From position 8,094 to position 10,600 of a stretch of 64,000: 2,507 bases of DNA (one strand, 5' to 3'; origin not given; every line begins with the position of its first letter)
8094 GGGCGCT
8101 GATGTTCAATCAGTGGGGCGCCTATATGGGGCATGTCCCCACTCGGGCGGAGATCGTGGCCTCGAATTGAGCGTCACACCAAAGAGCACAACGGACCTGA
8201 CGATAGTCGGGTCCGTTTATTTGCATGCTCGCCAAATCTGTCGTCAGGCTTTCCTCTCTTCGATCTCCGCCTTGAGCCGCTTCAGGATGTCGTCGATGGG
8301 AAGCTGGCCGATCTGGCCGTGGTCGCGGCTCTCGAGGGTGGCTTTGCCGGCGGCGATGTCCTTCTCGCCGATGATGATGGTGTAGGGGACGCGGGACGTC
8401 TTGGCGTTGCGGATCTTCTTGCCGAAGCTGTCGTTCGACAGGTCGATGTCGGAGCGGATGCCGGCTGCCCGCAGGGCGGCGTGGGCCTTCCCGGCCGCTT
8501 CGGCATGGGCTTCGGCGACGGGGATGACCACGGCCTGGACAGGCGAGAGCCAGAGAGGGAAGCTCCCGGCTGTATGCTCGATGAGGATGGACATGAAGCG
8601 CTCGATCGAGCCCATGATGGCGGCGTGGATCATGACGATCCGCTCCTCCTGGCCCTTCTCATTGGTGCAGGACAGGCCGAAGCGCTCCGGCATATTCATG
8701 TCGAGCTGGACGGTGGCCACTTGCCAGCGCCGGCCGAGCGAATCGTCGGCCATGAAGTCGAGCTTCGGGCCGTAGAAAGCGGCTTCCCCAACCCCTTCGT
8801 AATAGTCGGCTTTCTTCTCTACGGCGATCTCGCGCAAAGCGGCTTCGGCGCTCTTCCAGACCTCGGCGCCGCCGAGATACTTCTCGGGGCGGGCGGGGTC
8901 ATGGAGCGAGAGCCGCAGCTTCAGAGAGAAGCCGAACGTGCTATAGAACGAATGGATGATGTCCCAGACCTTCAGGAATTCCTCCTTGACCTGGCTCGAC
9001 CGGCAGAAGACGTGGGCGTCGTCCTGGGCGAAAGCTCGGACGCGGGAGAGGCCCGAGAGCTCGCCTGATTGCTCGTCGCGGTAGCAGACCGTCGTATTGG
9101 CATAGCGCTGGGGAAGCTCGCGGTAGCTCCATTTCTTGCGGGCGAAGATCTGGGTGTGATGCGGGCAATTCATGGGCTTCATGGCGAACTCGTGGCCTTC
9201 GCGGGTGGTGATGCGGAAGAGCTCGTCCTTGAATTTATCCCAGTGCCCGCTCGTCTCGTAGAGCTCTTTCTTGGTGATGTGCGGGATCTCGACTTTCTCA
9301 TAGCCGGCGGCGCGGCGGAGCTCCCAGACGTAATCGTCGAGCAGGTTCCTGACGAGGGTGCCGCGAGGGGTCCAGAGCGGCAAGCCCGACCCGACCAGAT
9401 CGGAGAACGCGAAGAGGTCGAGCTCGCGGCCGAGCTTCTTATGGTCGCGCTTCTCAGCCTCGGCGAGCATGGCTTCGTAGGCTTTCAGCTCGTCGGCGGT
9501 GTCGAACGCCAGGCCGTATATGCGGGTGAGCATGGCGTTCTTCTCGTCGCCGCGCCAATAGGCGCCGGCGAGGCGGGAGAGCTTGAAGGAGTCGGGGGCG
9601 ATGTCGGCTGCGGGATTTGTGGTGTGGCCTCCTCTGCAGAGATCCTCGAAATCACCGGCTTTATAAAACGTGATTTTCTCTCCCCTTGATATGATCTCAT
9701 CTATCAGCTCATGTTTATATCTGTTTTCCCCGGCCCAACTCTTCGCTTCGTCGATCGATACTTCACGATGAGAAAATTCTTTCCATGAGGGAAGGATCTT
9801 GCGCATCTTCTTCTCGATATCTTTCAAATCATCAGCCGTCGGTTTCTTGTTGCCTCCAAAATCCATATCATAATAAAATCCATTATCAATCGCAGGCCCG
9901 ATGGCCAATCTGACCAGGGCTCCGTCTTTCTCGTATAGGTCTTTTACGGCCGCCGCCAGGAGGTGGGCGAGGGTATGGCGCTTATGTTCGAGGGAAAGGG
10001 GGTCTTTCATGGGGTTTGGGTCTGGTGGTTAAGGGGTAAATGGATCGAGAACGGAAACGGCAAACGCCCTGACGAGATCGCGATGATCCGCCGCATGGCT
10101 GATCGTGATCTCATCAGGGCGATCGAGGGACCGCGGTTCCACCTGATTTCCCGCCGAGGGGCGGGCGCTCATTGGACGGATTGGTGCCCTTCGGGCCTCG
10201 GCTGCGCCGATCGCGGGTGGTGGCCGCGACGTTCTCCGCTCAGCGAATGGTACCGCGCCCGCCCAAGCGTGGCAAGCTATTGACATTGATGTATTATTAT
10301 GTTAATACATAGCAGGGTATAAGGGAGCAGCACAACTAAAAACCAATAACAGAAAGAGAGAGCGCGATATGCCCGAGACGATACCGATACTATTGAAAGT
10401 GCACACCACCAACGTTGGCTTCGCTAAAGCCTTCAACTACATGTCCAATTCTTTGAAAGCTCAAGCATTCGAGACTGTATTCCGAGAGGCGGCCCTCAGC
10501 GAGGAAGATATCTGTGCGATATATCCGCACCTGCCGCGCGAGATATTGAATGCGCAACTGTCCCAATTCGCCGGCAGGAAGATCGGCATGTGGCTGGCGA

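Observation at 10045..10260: Candidate T-box riboswitch leader upstream of thrS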

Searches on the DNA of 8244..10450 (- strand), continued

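Call 64: search_with_rna_model(model_id=R1, sources=[L001, L002, L003, L004, L005, L006, L007, L008, L009, L010, L011, L012, L013, L014, L015, L016, L017, L018, L019, L020, L021, L022, L023, L024, L025, L026, L027, L028, L029, L030, L031, L032, L033, L034, L035, L036, L037, L038, L039, L040, L041, L042, L043, L044, L045, L046, L047, L048, L049, L050, L051, L052, L053, L054, L055, L056, L057, L058, L059, L060, L061, L062, L063, L064, L065, L066, L067, L068, L069, L070, L071, L072, L073, L074, L075, L076, L077, L078, L079, L080], max_evalue=0.01)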
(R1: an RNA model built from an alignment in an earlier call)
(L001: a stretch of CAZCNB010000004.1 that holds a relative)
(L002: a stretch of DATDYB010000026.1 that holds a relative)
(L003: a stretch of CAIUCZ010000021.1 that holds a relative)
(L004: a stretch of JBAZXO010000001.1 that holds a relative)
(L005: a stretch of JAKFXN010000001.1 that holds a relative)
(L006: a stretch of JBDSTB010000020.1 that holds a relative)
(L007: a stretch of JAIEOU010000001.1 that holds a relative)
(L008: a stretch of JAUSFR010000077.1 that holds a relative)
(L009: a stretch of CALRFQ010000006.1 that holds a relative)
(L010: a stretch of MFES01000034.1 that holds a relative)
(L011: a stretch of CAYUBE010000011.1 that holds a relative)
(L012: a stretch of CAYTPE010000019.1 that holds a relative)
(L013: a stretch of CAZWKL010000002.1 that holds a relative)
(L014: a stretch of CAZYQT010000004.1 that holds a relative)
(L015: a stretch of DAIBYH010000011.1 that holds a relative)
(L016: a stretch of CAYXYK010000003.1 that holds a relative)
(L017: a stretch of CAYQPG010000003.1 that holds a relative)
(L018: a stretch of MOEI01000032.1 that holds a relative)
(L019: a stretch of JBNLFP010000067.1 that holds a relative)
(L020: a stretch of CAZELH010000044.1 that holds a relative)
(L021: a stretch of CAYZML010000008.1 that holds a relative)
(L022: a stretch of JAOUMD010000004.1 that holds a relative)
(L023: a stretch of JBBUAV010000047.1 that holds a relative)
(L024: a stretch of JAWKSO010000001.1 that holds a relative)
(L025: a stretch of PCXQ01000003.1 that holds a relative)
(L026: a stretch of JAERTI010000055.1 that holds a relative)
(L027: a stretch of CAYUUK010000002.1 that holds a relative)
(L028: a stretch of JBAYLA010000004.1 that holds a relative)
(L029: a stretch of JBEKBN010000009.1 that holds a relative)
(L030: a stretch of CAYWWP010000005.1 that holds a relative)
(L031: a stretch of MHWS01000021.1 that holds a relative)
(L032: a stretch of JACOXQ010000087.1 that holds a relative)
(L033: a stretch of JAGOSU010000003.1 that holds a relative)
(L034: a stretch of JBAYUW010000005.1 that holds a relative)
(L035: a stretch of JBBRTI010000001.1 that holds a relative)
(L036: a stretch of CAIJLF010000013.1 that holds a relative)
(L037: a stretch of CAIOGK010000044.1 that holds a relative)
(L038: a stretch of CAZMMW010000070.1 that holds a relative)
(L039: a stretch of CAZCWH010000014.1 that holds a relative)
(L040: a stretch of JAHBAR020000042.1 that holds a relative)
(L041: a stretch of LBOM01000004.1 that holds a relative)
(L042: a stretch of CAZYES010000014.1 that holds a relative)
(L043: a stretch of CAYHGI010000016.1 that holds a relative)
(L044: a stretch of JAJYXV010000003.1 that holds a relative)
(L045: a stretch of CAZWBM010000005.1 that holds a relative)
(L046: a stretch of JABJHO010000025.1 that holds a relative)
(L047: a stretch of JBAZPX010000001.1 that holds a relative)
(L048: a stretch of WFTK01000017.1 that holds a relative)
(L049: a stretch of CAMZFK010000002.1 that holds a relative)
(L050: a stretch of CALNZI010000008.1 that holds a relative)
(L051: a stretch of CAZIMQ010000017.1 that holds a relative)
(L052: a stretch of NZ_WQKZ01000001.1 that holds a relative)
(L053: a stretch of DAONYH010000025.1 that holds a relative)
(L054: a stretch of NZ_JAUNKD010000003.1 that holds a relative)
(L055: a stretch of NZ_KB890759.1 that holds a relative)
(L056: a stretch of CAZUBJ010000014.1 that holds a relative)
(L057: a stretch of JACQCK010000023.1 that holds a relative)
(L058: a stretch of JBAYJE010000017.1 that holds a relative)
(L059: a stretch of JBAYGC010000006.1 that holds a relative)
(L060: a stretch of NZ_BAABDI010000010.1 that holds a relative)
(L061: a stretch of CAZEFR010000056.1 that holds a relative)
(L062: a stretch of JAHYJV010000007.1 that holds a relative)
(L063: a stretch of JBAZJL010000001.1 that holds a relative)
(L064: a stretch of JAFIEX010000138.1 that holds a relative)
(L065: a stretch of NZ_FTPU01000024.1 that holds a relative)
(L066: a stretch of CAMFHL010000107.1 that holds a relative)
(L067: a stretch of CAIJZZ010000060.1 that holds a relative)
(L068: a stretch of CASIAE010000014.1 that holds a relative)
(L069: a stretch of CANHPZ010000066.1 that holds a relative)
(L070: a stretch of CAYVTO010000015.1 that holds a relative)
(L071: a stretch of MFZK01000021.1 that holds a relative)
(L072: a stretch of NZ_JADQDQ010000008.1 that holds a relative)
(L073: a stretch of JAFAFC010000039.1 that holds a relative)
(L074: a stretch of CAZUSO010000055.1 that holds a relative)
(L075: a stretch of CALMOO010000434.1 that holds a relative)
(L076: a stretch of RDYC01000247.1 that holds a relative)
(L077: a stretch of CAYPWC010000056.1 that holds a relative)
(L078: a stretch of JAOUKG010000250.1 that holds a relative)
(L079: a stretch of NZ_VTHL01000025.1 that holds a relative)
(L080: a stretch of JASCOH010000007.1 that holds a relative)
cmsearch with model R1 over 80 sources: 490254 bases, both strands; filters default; matches with E-value up to 0.01: 18.
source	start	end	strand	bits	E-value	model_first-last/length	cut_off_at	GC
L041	2305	2422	+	105.1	2.7e-22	1-129/129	no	0.38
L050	2329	2437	+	90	1e-18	1-129/129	no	0.48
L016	2298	2421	+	88.9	1.9e-18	1-129/129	no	0.56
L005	2275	2417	+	87.8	3.5e-18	1-129/129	no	0.47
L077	2247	2384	+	83.2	4.3e-17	1-129/129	no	0.49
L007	2063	2213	+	80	2.5e-16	1-129/129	no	0.53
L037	598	739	+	78.1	6.8e-16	1-129/129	no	0.43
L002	2146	2309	+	75.4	3.1e-15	1-129/129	no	0.61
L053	393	549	+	75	3.7e-15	1-129/129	no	0.35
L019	2293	2442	+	72.4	1.6e-14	1-129/129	no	0.51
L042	2265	2426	+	60.4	1.1e-11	1-129/129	no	0.49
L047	1710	1863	+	58.1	3.9e-11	1-129/129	no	0.51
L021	2259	2402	+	56.4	1e-10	1-129/129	no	0.38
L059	1812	1971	+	51.1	1.9e-09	1-129/129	no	0.44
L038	97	206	+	33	3.7e-05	1-129/129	no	0.5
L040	2366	2465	+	27.7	0.00069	1-129/129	no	0.5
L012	1706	1821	+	26.9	0.001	1-129/129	no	0.56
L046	2317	2430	+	23.3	0.0076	1-129/129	no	0.39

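Call 65: search_with_rna_model(model_id=R1, sources=[L059, L038, L040, L046, L012, L035], max_evalue=1, show_alignments=6)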
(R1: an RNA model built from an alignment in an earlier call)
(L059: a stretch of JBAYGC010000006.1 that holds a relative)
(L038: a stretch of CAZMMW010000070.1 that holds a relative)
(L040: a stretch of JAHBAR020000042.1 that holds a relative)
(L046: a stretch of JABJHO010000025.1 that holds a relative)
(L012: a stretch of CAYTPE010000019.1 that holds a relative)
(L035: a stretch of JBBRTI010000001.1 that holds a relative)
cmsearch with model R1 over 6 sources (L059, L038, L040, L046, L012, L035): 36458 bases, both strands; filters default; matches with E-value up to 1: 6.
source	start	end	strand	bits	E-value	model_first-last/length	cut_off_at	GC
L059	1812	1971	+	51.1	1.4e-10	1-129/129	no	0.44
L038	97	206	+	33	2.8e-06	1-129/129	no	0.5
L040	2366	2465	+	27.7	5.1e-05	1-129/129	no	0.5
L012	1706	1821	+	26.9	7.6e-05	1-129/129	no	0.56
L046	2317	2430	+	23.3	0.00056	1-129/129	no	0.39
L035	2319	2411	+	21.7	0.0014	1-129/129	no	0.65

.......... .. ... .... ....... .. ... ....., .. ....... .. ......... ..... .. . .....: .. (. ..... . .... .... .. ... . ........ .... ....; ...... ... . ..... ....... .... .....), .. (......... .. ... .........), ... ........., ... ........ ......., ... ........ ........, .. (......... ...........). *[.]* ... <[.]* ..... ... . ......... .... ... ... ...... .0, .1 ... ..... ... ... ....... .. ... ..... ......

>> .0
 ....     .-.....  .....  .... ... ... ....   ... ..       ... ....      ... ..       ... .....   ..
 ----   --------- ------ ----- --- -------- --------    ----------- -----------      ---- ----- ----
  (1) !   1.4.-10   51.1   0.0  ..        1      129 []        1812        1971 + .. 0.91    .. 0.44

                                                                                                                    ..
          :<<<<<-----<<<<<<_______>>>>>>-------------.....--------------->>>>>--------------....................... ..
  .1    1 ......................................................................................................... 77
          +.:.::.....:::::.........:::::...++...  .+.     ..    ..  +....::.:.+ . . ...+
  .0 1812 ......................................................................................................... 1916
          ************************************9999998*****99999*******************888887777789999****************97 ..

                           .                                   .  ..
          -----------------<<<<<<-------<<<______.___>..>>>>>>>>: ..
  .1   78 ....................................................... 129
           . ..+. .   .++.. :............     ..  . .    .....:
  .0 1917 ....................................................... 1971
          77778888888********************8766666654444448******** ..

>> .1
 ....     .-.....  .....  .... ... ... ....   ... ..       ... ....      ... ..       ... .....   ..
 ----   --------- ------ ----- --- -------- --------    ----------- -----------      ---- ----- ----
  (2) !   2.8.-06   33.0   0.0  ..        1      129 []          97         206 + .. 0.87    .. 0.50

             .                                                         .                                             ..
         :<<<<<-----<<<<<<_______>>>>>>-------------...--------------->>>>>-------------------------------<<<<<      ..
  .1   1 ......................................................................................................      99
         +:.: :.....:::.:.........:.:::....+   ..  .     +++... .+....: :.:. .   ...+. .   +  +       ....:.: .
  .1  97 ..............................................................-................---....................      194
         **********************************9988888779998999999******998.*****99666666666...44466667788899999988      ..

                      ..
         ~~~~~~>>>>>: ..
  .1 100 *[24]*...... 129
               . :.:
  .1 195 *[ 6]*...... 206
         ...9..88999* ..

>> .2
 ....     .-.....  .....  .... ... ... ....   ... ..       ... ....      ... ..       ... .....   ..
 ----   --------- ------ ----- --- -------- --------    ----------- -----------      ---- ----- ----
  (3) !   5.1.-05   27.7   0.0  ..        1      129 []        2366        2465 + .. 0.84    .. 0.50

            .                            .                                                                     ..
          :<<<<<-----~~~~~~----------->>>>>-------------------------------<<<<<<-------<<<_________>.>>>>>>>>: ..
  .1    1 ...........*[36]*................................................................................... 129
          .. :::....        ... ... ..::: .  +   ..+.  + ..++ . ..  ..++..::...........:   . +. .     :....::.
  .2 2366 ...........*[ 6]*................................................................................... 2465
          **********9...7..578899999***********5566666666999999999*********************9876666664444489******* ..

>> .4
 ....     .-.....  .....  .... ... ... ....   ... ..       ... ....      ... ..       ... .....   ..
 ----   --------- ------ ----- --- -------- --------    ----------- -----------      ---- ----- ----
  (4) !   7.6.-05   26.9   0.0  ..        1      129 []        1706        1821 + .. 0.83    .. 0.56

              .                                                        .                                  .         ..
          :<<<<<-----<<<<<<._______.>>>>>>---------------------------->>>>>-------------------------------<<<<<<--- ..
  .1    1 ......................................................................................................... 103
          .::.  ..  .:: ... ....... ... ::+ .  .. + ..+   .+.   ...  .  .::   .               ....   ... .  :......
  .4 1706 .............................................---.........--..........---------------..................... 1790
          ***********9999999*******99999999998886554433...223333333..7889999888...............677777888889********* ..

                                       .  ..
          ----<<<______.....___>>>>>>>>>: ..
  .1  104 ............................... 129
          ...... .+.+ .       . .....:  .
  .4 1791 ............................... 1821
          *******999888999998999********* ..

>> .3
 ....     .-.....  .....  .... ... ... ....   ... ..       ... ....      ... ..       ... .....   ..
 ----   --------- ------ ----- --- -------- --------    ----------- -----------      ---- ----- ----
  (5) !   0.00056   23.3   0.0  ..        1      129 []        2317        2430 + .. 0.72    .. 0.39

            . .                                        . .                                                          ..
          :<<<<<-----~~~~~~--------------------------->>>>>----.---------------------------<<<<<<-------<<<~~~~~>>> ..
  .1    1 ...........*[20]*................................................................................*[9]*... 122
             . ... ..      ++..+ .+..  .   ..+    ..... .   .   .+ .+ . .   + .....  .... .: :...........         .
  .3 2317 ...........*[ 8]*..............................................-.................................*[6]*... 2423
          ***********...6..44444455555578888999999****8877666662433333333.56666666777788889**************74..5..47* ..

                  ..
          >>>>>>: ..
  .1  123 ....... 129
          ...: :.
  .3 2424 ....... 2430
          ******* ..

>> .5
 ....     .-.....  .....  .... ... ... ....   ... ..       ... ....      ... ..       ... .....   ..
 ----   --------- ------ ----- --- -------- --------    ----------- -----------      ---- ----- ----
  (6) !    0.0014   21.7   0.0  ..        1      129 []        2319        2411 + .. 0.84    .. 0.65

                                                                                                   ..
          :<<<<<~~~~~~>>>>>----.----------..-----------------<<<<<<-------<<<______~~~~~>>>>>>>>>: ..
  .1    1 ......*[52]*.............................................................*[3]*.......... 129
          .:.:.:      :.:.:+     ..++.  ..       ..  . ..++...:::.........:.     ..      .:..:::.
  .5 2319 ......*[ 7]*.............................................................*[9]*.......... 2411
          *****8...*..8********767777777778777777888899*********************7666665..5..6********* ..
